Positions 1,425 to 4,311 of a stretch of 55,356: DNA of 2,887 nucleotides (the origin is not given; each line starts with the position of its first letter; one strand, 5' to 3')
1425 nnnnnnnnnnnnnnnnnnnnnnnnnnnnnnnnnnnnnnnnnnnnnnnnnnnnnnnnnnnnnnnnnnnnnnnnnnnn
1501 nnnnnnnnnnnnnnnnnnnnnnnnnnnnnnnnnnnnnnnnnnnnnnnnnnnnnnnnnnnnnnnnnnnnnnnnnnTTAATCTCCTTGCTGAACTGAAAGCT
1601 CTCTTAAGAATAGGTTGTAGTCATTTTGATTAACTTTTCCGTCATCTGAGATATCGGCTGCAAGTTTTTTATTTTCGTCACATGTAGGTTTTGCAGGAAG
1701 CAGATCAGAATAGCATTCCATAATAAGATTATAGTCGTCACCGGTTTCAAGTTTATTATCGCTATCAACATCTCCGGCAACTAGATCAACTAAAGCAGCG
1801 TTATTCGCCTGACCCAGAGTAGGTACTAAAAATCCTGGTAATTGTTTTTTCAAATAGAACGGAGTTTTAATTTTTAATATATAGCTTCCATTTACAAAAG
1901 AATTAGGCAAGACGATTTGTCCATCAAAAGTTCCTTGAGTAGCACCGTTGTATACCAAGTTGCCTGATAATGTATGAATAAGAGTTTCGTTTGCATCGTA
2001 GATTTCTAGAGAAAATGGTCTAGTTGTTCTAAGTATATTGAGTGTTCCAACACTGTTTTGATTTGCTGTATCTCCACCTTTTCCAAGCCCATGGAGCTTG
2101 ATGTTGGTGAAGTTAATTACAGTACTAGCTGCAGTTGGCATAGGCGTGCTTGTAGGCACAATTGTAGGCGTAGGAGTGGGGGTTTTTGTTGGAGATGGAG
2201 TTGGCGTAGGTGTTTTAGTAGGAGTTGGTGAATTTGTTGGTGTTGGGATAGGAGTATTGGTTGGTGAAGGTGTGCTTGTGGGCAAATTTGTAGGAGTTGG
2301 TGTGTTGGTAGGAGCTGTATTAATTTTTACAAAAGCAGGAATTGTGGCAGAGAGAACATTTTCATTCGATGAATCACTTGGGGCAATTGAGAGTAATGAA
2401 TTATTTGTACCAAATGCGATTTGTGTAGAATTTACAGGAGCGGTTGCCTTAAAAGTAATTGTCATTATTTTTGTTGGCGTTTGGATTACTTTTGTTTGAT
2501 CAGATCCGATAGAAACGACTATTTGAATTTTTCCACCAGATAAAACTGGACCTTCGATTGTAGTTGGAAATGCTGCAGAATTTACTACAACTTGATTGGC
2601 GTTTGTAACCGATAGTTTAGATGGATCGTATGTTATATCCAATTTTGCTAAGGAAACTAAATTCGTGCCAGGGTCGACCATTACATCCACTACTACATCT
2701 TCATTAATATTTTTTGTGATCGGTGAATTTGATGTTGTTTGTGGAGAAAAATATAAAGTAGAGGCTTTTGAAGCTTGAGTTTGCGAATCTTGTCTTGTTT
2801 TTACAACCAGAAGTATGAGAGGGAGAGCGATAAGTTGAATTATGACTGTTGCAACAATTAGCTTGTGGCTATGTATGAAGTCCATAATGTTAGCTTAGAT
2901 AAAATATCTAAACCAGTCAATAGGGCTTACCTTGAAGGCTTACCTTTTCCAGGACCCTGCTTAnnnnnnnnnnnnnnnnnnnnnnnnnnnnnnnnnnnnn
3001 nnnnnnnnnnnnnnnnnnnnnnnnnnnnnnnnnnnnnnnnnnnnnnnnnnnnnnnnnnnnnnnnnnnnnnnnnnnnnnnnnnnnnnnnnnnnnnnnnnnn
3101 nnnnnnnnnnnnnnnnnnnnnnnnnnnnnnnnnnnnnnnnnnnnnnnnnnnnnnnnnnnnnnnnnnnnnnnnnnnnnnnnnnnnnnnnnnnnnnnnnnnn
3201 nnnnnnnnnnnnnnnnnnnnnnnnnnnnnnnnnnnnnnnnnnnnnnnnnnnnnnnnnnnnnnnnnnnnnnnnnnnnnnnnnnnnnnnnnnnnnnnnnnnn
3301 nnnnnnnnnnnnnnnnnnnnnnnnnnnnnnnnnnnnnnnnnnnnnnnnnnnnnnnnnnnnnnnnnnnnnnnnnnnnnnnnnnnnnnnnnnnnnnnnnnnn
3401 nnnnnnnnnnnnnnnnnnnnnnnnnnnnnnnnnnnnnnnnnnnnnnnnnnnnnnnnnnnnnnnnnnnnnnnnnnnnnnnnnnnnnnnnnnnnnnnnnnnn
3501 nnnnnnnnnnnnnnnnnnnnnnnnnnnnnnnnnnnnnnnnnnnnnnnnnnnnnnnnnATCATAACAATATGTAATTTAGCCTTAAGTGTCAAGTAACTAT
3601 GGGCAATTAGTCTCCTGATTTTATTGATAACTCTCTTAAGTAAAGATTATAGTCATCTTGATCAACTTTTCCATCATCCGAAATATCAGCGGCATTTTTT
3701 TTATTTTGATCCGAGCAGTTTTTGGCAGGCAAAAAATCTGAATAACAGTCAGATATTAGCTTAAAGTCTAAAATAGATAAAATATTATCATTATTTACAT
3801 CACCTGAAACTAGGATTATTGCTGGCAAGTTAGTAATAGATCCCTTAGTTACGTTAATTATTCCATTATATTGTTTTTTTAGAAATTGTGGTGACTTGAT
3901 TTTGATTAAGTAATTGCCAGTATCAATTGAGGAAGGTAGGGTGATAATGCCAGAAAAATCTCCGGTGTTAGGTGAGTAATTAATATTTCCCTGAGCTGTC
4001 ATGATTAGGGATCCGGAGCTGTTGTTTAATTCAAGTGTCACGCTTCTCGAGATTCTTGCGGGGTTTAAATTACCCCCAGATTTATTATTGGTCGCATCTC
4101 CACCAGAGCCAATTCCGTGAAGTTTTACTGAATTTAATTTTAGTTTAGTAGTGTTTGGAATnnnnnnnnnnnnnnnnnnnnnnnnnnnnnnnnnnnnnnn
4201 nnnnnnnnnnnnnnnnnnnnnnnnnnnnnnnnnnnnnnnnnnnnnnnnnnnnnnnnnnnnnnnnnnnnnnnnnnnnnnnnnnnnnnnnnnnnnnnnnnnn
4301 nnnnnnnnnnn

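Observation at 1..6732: Cellulosome-style cohesin/dockerin gene set headed by a PL8 lyase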

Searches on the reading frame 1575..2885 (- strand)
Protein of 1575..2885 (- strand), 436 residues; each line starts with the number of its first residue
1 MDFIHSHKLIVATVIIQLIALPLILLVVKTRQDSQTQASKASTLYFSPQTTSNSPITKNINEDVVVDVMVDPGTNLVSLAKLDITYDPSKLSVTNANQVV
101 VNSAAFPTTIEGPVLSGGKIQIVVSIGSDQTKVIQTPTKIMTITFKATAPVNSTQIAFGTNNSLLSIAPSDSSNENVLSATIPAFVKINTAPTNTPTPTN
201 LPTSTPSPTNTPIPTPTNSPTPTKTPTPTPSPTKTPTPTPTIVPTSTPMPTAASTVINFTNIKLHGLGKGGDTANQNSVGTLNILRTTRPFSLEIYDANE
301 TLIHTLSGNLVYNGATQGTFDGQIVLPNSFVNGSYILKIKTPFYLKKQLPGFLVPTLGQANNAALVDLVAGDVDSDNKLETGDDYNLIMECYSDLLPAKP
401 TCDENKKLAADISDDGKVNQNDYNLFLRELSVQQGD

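Call 6: search_protein_families(library=pfam, proteins=[window:1575-2885:-], max_evalue=1)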
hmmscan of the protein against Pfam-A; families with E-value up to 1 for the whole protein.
window:1575-2885:- (436 aa): 2 families
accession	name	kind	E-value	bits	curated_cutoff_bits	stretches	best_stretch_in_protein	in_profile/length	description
PF00404.24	Dockerin_1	-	0.0043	17.7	22.9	1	370-429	1-55/57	Dockerin type I domain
PF13860.13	FlgD_ig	-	0.018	15.5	27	1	291-340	25-74/79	FlgD Ig-like domain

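Call 7: search_protein_families(library=ncbifam, proteins=[window:1575-2885:-], max_evalue=1)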
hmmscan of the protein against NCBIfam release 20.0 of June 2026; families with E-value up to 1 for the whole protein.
window:1575-2885:- (436 aa): 3 families
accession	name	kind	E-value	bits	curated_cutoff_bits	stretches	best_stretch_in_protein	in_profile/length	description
NF037973.1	metallo_SslE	exception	0.0081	13.5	3000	1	195-251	39-95/1519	lipoprotein metalloprotease SslE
TIGR03354.1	VI_FHA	hypoth_equivalog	0.082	12.7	120.25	1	112-256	89-234/420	type VI secretion system-associated FHA domain protein TagH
NF040983.1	BimA_second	exception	0.39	9.5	600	1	172-252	75-154/381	trimeric autotransporter actin-nucleating factor BimA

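Call 33: find_homologous_proteins(query=window:1575-2885:-)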
Query window:1575-2885:- (436 aa): 429 proteins with E <= 0.001 among 8000 candidates; the best 120 are listed.
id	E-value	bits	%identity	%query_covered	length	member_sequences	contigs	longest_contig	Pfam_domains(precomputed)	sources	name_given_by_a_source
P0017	2.6e-275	931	100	100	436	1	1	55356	-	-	-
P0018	8.1e-215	732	69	100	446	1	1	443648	-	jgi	-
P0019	1.9e-174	599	64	100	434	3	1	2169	-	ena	-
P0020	6.3e-161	554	75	46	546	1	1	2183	-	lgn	-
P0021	1.2e-142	494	57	100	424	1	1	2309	-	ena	-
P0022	8.2e-141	488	55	100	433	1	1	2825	PF00404.25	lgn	-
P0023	1.9e-139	483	57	42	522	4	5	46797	-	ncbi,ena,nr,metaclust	ncbi:MAG: hypothetical protein A3A51_04385 [Candidatus Levybacteria bacterium RIFCSPLOWO2_01_FULL_39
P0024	2.6e-139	483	56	100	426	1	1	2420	-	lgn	-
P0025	3.5e-139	482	56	44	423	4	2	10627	PF00404.25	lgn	-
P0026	3.9e-139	482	54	43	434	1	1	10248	PF00404.25,PF00963.25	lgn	-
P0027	2.4e-138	480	55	100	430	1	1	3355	PF00404.25,PF00963.25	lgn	-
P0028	2.0e-136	473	53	100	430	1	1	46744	PF00404.25,PF00963.25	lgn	-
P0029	3.9e-136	472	55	44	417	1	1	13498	PF00963.25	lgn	-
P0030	7.3e-135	468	53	100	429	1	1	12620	PF00404.25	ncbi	-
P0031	7.1e-133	462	53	100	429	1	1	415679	-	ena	-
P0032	2.0e-132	460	54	100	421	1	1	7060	PF00404.25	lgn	-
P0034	3.6e-130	453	50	100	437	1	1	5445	PF00404.25,PF00963.25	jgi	jgi:hypothetical protein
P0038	2.0e-128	447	47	100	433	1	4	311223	PF00404.25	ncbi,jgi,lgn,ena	-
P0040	6.5e-128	445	50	100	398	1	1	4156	PF00963.25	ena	-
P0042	1.5e-127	444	50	100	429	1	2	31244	PF00963.25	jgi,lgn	-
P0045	1.6e-126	441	51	100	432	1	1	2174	PF00963.25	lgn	-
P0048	3.1e-124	433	56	46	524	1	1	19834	PF00404.25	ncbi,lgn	-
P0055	1.2e-99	352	43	43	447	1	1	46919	PF00404.25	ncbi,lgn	-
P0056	7.2e-96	340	45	98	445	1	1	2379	PF00404.25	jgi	jgi:hypothetical protein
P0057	2.9e-94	335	43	100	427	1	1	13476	PF00404.25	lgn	-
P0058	2.2e-92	328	43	40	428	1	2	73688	PF00404.25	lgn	-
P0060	8.9e-92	326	44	98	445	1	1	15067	PF00404.25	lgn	-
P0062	9.3e-88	313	38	41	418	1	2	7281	PF00404.25,PF00963.25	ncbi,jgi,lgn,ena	-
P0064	1.8e-86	309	39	99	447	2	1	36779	PF00404.25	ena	-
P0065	1.3e-85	306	36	100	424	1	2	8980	PF00404.25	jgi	jgi:hypothetical protein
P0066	2.6e-85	305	40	41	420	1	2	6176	PF00963.25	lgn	-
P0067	6.0e-85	304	42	96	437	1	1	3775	PF00404.25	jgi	jgi:Dockerin type I domain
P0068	2.1e-84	302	46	38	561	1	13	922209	PF00404.25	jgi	jgi:hypothetical protein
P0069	1.9e-83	299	47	39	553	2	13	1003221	PF00404.25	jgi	jgi:hypothetical protein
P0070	1.2e-82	296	41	94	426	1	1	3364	PF00404.25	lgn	-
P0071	1.8e-82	296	42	98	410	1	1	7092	PF00404.25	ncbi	-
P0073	8.5e-82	293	42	41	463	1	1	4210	PF00404.25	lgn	-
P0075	1.0e-81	293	41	100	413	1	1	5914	PF00404.25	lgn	-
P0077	2.3e-80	289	39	100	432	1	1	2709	PF00404.25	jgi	jgi:hypothetical protein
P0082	9.0e-76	274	38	98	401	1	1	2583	PF00404.25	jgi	jgi:hypothetical protein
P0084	5.6e-75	271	39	95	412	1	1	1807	PF00404.25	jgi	jgi:hypothetical protein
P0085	6.2e-72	261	47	38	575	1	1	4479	PF07452.18,PF00963.25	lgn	-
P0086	1.1e-71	260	38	90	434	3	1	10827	PF00404.25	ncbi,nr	ncbi:MAG TPA: dockerin type I domain-containing protein, partial [Candidatus Saccharimonadales bacte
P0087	5.9e-71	258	36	39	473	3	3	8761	PF00404.25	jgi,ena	-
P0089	1.9e-69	253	54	46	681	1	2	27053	PF00404.25,PF00704.35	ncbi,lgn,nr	ncbi:MAG: hypothetical protein HY426_04940 [Candidatus Levybacteria bacterium]|nr:hypothetical prote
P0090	2.4e-69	252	36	100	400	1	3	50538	PF00963.25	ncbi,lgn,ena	ncbi:MAG: cohesin domain-containing protein [Patescibacteria group bacterium]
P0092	5.9e-68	248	48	28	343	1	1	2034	PF00404.25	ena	-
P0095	7.5e-68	248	40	73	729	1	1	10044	PF00404.25,PF00092.35,PF13519.13,PF13620.13,PF17210.10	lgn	-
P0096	2.2e-67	246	37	98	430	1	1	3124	PF00404.25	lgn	-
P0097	1.3e-66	243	38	98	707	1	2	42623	PF00135.35,PF00326.28,PF07859.20,PF00404.25,PF00561.27,PF20434.6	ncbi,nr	ncbi:MAG: alpha/beta hydrolase fold domain-containing protein [Candidatus Levybacteria bacterium]|nr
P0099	5.4e-66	241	40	54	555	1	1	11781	PF07452.18,PF00404.25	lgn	-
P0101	3.9e-65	239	35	95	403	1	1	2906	PF00963.25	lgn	-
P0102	2.7e-64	236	37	50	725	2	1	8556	PF00404.25,PF00092.35,PF13519.13,PF22904.4,PF17210.10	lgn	-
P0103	1.6e-63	233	51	48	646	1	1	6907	PF00404.25,PF02156.22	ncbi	-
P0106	7.3e-63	231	38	99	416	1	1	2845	PF00404.25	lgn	-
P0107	2.2e-62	230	38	93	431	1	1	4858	PF00963.25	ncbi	-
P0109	3.4e-62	229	41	40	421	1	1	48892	PF00963.25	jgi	jgi:hypothetical protein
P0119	8.1e-58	214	35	98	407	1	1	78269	PF00963.25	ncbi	-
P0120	4.3e-57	212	41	41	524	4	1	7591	PF00404.25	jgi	jgi:hypothetical protein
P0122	2.8e-55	206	48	42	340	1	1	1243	PF00404.25,PF02884.23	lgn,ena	-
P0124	5.6e-53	199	51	42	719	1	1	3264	PF00404.25,PF02156.22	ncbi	-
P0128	2.1e-51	193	44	49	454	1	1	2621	PF00404.25,PF02018.24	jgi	jgi:hypothetical protein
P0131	1.1e-50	191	49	48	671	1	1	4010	PF00404.25,PF00704.35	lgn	-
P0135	2.1e-49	187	38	51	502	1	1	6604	PF18885.7,PF00404.25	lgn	-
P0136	4.2e-49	186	45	38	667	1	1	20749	PF00404.25,PF13088.13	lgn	-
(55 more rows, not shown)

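Call 51: predict_structure(alignment_id=A4)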
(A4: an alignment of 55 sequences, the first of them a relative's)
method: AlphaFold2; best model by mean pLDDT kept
length: 436 residues; sequences in the alignment: 55
mean_pLDDT: 85.4   pTM: 0.49
mean pLDDT of the five models: 85.4, 85.0, 84.7, 83.3, 83.2
residues with pLDDT >= 90: 290; 70-90: 68; 50-70: 32; < 50: 46
segments of 3 or more residues with pLDDT < 50: 31-35, 202-206, 216-228, 231-250
pLDDT, mean of each block of 10 residues (from residue 1): 76 91 78 59 96 95 97 94 98 93 96 93 93 94 97 96 87 82 97 68 49 51 47 44 47 86 94 85 95 93 97 94 95 94 94 92 94 92 93 93 96 95 93 55
secondary structure, 60 per line:
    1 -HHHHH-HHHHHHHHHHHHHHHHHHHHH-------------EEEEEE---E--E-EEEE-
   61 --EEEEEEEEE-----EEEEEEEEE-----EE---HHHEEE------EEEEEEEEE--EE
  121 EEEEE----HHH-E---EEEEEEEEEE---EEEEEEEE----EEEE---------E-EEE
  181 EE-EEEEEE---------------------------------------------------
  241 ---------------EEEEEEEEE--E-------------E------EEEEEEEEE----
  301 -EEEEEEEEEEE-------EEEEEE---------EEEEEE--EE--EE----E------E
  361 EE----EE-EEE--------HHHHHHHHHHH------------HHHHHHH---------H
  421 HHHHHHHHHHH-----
elements in order: H2-6 H8-28 E42-47 E56-59 E63-71 E77-85 E99-101 E108-116 E119-125 E138-147 E151-158 E163-166 E178-182 E184-189 E256-264 E288-296 E302-312 E320-325 E335-340 E360-362 E370-372 H381-391 H404-410 H420-431

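Call 54: fold_search(model_id=the predicted structure, library=pdb)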
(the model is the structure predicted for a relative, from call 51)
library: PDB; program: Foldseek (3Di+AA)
matches with E <= 10: 1982; with E <= 0.001: 114
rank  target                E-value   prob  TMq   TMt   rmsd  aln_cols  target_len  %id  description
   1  3kcp_A                2.3e-13  1.00  0.27  0.37  22.9       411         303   14  Crystal structure of interacting Clostridium thermocellum multimodular components (released 2010-02-09)
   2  4fl4_C                4.3e-13  1.00  0.27  0.36  23.6       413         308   14  Scaffoldin conformation and dynamics revealed by a ternary complex from the Clostridium thermocellum cellulosome (released 2012-06-27)
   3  4fl4_L                7.6e-13  1.00  0.27  0.36  23.9       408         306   15  Scaffoldin conformation and dynamics revealed by a ternary complex from the Clostridium thermocellum cellulosome (released 2012-06-27)
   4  6kgf_C                1.1e-09  1.00  0.28  0.78   2.5       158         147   17  Crystal structure of CaDoc0917(R16D)-CaCohA2 complex at pH 8.2 (released 2020-07-08)
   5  6kgc_A                1.7e-09  1.00  0.28  0.80   2.3       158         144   17  Crystal structure of CaDoc0917(R49D)-CaCohA2 complex at pH 5.4 (released 2020-07-08)
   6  6kge_A                4.1e-09  1.00  0.28  0.81   2.5       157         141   17  Crystal structure of CaDoc0917(R16D)-CaCohA2 complex at pH 5.5 (released 2020-07-08)
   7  2w1n                  6.8e-09  1.00  0.25  0.46  25.5       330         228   11  cohesin and fibronectin type-III double module construct from the Clostridium perfringens glycoside hydrolase GH84C (released 2009-02-03)
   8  6kgd_A                9.0e-09  1.00  0.29  0.80   2.4       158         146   17  Crystal structure of CaDoc0917(R49D)-CaCohA2 complex at pH 8.0 (released 2020-07-08)
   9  6kgf_A                1.6e-08  1.00  0.28  0.77   2.7       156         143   18  Crystal structure of CaDoc0917(R16D)-CaCohA2 complex at pH 8.2 (released 2020-07-08)
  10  1g1k_A                1.8e-08  1.00  0.28  0.77   3.0       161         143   16  COHESIN MODULE FROM THE CELLULOSOME OF CLOSTRIDIUM CELLULOLYTICUM (released 2000-11-22)
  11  6kg8_MODEL_1_A        2.8e-08  1.00  0.28  0.72   2.8       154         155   18  Solution structure of CaCohA2 from Clostridium acetobutylicum (released 2020-07-08)
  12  5nrm_A                2.8e-08  1.00  0.26  0.73   4.3       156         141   19  Crystal structure of the sixth cohesin from Acetivibrio cellulolyticus' scaffoldin B in complex with Cel5 dockerin S51 (released 2018-01-31)
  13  2vn5_A                4.6e-08  1.00  0.27  0.74   4.1       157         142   18  The Clostridium cellulolyticum dockerin displays a dual binding mode for its cohesin partner (released 2008-05-20)
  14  2vn5_C                5.2e-08  1.00  0.27  0.74   3.2       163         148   16  The Clostridium cellulolyticum dockerin displays a dual binding mode for its cohesin partner (released 2008-05-20)
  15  4uyp_C                8.6e-08  1.00  0.27  0.74   2.8       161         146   14  High resolution structure of the third cohesin ScaC in complex with the ScaB dockerin with a mutation in the N-termina (released 2015-04-15)
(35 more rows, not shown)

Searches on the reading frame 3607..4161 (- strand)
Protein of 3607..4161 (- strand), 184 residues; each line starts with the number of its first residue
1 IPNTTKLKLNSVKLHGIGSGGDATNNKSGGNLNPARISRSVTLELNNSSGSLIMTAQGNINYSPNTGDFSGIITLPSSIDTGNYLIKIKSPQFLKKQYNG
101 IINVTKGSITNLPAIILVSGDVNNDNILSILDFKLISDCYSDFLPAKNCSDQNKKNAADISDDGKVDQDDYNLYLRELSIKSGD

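Call 20: find_homologous_proteins(query=window:3607-4161:-)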
Query window:3607-4161:- (184 aa): 1 proteins with E <= 0.001 among 68 candidates.
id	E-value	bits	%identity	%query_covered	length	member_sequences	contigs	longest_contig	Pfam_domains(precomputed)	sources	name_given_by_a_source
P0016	2.1e-45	173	55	83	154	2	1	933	PF00404.25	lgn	-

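Call 30: search_solved_structures(query=A3, max_evalue=1, show_alignments=2)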
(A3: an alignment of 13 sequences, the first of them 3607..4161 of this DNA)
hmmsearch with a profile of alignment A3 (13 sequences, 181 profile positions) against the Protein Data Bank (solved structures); distinct sequences matched with E-value up to 1: 16.
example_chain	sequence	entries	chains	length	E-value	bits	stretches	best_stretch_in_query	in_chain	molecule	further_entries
2b59_B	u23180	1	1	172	0.00016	24.9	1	77-167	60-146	Cellulosomal scaffolding protein A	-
3kcp_A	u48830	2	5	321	0.00055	23.2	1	77-167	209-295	Cellulosomal-scaffolding protein A | Cellulosome anchoring protein cohesin region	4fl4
5g5d_B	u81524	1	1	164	0.002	21.3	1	77-167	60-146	CELLULOSOMAL-SCAFFOLDING PROTEIN A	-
4wi0_B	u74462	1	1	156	0.002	21.3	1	69-168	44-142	Cellulosomal scaffoldin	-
4fl4_A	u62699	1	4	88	0.0024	21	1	117-175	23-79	Glycoside hydrolase family 9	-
4u3s_B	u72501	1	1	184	0.0051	20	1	69-168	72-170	Cellulosomal scaffoldin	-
4cj0_A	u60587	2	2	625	0.032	17.4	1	108-174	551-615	ENDOGLUCANASE D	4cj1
1clc_A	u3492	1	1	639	0.033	17.3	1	108-174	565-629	ENDOGLUCANASE CELD; EC: 3.2.1.4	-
2yik_A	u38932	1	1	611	0.13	15.4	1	110-173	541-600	ENDOGLUCANASE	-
6kgc_B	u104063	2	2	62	0.22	14.7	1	115-176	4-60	And cellulose-binding endoglucanase family 9 CelL ortholog dockerin domain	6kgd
2ccl_B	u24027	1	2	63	0.22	14.7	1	115-173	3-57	ENDO-1,4-BETA-XYLANASE Y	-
1daq_A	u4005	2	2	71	0.28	14.3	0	151-169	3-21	ENDOGLUCANASE SS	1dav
1ohz_B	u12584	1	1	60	0.31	14.2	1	117-173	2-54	ENDO-1,4-BETA-XYLANASE Y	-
2mte_A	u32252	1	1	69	0.34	14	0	152-169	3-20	Cellulose 1,4-beta-cellobiosidase (reducing end) CelS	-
2y3n_B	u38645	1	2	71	0.38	13.9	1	116-168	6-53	CELLULOSOMAL FAMILY-48 PROCESSIVE GLYCOSIDE HYDROLASE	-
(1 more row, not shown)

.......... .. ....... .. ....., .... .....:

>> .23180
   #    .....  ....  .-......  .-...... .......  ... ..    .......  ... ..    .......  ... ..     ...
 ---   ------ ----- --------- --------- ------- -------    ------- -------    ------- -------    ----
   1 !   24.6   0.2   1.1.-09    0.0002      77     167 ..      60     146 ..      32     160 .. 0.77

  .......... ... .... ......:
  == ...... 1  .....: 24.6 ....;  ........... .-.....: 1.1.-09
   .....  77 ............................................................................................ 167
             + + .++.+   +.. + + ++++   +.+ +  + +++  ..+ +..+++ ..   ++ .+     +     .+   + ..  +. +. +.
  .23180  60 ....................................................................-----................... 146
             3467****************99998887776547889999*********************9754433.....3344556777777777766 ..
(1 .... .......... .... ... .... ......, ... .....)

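Call 32: search_protein_families(library=pfam, alignment_id=A3, max_evalue=0.1)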
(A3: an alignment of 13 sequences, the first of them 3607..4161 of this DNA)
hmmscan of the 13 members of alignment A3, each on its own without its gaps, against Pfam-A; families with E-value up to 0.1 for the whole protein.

A. member 1, window:3607-4161:- (184 aa): 2 families
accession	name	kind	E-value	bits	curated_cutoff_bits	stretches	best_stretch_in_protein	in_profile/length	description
PF00404.24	Dockerin_1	-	5.4e-06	27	22.9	1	120-178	2-56/57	Dockerin type I domain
PF00963.24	Cohesin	-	0.091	13.4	24.1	1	40-154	17-123/139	Cohesin domain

B. families by the number of members that match (of 13 scanned): 9 families
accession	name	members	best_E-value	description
PF00404.24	Dockerin_1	12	8.7e-07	Dockerin type I domain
PF13860.13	FlgD_ig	3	0.003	FlgD Ig-like domain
PF01835.25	MG2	3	0.0036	MG2 domain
PF18962.6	Por_Secre_tail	1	0.0055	Secretion system C-terminal sorting domain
PF19855.4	DUF6330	1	0.017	Family of unknown function (DUF6330)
PF10369.15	ALS_ss_C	1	0.022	Small subunit of acetolactate synthase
PF14734.12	DUF4469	1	0.058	Domain of unknown function (DUF4469) with IG-like fold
PF00963.24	Cohesin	1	0.091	Cohesin domain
PF13585.12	CHU_C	1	0.095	CHU_C Type IX secretion signal domain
